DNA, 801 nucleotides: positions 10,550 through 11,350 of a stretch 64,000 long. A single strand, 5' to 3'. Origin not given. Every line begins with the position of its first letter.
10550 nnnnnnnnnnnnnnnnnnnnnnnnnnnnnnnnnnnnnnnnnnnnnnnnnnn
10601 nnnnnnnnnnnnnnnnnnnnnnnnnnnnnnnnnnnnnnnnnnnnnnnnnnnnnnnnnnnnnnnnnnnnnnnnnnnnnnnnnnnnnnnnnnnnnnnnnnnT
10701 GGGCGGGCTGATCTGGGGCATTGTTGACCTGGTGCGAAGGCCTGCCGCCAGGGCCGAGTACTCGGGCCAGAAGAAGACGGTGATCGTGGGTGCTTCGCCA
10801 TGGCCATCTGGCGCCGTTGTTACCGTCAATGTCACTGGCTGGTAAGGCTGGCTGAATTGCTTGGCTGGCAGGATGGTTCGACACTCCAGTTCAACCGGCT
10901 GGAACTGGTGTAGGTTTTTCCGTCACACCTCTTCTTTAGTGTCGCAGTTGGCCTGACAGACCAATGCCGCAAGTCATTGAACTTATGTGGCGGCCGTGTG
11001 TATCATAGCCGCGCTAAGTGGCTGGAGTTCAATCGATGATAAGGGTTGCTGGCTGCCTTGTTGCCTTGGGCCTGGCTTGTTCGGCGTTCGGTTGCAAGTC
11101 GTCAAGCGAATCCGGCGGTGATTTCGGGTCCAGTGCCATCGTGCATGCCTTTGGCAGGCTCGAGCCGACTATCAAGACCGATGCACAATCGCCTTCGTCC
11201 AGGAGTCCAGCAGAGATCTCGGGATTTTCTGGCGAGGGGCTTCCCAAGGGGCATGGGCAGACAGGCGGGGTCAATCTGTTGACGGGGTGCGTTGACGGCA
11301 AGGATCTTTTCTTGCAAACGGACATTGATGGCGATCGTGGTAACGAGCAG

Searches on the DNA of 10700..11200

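Call 51: search_rna_families(source=window, start=10700, end=11200, threshold=evalue, max_evalue=1)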
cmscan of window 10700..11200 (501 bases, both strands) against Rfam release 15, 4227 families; matches with E-value up to 1: 0.
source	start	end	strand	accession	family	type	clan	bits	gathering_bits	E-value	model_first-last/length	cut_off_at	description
